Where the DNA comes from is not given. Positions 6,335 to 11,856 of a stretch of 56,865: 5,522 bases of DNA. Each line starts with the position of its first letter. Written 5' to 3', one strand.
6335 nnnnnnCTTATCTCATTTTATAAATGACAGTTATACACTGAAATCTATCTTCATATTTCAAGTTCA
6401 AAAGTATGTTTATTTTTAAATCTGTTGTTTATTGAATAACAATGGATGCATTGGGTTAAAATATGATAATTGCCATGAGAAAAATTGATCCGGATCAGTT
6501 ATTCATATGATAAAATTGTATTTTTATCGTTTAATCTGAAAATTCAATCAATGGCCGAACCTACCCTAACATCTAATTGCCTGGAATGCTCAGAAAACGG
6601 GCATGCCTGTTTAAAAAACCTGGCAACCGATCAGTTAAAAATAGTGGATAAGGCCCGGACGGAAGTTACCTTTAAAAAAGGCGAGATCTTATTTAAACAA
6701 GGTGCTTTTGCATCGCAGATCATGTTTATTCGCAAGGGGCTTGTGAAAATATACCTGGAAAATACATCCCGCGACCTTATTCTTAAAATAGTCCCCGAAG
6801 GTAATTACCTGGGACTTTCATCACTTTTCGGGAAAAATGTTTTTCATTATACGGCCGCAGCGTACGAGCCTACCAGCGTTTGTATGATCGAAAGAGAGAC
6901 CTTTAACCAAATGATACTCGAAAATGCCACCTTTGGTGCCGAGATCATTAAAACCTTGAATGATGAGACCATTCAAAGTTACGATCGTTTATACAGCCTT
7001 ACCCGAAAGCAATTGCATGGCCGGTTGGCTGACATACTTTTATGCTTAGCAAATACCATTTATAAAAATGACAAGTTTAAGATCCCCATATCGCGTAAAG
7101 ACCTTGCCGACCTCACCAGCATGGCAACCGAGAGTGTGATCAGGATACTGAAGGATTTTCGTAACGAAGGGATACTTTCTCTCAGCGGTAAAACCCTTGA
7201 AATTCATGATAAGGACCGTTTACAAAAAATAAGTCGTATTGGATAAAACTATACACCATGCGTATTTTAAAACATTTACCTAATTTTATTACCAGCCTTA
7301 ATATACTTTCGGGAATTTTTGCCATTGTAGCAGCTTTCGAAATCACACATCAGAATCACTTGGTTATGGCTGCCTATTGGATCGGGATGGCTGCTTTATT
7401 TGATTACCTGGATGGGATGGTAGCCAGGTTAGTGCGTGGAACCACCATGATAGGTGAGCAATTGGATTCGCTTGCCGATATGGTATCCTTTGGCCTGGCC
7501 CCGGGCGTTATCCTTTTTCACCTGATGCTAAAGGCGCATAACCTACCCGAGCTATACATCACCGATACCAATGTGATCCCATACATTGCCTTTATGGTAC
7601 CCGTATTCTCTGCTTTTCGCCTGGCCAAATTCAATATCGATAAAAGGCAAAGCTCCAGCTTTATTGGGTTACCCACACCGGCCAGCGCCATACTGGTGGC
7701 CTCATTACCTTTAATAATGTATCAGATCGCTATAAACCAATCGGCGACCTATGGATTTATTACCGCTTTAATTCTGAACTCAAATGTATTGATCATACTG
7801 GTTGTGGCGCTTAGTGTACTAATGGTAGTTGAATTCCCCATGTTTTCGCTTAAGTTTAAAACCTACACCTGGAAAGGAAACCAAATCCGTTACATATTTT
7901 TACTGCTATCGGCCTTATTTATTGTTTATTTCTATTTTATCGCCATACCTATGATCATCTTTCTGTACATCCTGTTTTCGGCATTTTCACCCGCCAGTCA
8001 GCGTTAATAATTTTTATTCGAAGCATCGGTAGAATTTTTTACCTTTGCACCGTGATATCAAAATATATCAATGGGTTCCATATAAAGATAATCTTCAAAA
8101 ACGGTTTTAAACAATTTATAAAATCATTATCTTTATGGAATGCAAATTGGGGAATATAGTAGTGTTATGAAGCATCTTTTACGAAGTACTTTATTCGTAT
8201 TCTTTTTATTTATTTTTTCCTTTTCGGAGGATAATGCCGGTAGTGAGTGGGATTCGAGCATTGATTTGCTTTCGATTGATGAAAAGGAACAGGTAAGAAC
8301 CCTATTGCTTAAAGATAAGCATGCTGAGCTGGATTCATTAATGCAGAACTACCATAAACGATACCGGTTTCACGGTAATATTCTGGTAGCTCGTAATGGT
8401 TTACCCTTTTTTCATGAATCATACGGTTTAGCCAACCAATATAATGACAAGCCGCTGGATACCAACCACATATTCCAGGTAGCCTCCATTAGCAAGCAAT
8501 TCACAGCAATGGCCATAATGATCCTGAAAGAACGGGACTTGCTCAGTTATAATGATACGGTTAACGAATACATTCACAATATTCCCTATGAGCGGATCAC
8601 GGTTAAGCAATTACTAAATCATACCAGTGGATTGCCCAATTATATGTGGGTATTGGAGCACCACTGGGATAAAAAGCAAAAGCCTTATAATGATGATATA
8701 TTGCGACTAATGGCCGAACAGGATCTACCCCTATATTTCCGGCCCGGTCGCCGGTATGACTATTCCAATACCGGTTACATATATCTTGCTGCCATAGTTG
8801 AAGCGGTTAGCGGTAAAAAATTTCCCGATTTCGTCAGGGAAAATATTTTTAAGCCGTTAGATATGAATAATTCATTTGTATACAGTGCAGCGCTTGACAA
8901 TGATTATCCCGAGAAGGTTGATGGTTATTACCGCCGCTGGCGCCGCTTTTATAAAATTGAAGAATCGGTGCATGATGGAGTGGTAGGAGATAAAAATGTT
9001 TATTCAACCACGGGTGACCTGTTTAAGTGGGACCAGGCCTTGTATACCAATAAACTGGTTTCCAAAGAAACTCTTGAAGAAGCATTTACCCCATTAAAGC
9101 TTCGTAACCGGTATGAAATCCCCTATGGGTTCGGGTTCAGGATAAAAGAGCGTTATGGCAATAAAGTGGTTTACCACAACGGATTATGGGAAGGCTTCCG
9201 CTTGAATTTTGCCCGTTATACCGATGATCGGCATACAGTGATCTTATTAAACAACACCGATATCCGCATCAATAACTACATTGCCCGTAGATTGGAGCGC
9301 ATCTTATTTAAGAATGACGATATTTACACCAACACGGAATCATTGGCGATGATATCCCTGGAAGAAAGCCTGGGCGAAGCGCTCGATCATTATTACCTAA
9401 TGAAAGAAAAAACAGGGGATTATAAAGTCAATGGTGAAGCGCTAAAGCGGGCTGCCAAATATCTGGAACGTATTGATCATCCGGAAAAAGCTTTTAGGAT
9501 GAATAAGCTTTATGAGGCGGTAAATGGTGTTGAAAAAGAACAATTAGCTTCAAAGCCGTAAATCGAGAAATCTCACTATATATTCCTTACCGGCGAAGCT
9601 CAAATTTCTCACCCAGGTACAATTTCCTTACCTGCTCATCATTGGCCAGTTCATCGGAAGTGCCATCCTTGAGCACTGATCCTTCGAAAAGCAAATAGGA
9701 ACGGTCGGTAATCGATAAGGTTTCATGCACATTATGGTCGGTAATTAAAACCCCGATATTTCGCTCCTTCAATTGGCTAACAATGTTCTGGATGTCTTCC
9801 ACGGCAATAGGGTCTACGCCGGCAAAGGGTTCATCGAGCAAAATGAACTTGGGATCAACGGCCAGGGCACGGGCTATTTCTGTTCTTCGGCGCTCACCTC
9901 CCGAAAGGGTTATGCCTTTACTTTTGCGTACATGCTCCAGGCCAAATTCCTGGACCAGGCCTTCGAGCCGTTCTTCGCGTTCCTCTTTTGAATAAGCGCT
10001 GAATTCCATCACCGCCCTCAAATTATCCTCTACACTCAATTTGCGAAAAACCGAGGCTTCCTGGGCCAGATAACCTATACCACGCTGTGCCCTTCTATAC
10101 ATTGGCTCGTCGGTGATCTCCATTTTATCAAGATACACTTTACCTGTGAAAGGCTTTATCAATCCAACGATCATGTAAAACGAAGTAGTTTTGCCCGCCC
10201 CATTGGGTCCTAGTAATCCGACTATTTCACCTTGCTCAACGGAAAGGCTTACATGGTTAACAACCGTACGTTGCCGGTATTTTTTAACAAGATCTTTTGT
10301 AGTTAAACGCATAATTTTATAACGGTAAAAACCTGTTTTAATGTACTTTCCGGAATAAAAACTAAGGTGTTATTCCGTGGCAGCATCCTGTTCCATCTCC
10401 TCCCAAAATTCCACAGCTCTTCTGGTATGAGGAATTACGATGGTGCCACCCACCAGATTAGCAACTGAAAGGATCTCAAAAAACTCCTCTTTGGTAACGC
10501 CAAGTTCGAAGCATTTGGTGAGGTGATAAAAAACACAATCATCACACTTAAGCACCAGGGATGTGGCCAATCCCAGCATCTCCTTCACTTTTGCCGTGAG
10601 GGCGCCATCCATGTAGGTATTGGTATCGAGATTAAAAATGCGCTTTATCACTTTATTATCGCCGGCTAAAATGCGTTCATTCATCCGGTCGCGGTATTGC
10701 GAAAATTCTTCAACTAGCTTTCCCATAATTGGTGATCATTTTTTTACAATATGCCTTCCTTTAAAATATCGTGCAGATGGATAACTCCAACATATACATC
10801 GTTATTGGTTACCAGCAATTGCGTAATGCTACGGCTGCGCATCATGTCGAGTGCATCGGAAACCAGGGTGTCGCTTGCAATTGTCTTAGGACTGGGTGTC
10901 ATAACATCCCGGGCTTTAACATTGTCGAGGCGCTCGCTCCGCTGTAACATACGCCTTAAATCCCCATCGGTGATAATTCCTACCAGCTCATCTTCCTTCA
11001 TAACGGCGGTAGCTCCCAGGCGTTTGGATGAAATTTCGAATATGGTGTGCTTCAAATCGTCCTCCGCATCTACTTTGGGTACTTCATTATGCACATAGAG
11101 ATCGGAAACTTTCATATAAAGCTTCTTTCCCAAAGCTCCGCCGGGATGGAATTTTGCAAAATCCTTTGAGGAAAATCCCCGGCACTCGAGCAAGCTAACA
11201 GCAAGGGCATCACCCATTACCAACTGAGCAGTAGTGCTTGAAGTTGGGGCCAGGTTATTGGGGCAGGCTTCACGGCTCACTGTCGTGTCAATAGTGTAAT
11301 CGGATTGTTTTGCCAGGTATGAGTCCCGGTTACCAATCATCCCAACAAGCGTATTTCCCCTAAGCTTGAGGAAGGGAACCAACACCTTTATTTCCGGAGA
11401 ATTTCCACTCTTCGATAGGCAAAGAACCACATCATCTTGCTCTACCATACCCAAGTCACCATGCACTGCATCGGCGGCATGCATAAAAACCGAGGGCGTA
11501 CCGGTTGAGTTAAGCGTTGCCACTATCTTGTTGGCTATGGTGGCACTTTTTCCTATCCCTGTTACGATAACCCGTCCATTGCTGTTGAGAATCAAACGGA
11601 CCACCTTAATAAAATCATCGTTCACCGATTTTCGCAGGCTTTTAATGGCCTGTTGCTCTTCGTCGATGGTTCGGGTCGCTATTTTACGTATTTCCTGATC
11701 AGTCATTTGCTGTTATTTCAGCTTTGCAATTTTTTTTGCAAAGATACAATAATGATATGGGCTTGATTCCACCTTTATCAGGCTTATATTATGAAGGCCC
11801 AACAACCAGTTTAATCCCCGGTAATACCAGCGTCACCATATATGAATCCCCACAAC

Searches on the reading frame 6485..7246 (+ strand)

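Call 33: search_protein_families(library=pfam, proteins=[window:6485-7246:+], max_evalue=0.000001)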
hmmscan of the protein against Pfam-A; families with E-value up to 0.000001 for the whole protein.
window:6485-7246:+ (253 aa): 2 families
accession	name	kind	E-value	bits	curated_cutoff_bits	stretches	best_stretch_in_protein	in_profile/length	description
PF00027.35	cNMP_binding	-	2.6e-17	63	27.5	1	61-146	2-88/89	Cyclic nucleotide-binding domain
PF13545.12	HTH_Crp_2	-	1.4e-15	57.4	27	1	179-249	1-70/70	Crp-like helix-turn-helix domain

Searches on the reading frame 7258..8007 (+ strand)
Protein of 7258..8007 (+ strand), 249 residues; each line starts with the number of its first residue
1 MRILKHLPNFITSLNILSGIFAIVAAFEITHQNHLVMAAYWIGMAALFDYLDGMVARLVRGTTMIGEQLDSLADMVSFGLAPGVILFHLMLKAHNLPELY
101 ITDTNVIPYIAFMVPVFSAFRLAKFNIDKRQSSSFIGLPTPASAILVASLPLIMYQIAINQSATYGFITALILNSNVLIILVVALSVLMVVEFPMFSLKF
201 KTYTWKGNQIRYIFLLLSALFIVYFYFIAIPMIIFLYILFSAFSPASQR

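Call 33: search_protein_families(library=pfam, proteins=[window:7258-8007:+], max_evalue=0.000001)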
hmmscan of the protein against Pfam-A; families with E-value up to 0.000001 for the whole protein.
window:7258-8007:+ (249 aa): 1 family
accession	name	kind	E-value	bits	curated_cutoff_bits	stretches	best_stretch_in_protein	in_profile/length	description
PF01066.26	CDP-OH_P_transf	-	1.1e-17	65.3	22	1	6-174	2-138/152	CDP-alcohol phosphatidyltransferase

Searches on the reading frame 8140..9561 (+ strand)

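Call 33: search_protein_families(library=pfam, proteins=[window:8140-9561:+], max_evalue=0.000001)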
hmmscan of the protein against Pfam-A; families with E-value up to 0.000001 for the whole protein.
window:8140-9561:+ (473 aa): 1 family
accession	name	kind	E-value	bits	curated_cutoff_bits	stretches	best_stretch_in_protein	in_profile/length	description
PF00144.29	Beta-lactamase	-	1.7e-50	172.5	27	1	64-375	1-312/329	Beta-lactamase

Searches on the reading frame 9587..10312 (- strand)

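Call 33: search_protein_families(library=pfam, proteins=[window:9587-10312:-], max_evalue=0.000001)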
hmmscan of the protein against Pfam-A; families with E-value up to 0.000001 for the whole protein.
window:9587-10312:- (241 aa): 1 family
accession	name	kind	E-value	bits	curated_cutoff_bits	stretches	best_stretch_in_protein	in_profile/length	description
PF00005.33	ABC_tran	-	1e-35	123.7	25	1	19-164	2-137/137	ABC transporter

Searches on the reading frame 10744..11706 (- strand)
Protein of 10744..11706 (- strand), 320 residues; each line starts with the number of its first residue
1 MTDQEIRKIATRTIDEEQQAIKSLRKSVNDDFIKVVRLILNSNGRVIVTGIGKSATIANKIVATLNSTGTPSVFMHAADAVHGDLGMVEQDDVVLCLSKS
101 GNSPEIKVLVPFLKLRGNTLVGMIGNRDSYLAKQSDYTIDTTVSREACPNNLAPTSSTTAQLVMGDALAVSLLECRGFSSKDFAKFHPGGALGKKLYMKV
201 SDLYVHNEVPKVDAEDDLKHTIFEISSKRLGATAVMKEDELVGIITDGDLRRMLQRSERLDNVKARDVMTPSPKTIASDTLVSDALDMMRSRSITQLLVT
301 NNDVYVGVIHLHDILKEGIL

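Call 34: search_protein_families(library=pfam, proteins=[window:10744-11706:-], max_evalue=0.000001)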
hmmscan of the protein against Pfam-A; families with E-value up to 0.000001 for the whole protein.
window:10744-11706:- (320 aa): 2 families
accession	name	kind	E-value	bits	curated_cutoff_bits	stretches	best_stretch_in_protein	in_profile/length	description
PF01380.27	SIS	-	2.2e-27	95.9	25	1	40-170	2-130/131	SIS domain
PF00571.33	CBS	-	1.3e-17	64.3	24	1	265-317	1-54/57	CBS domain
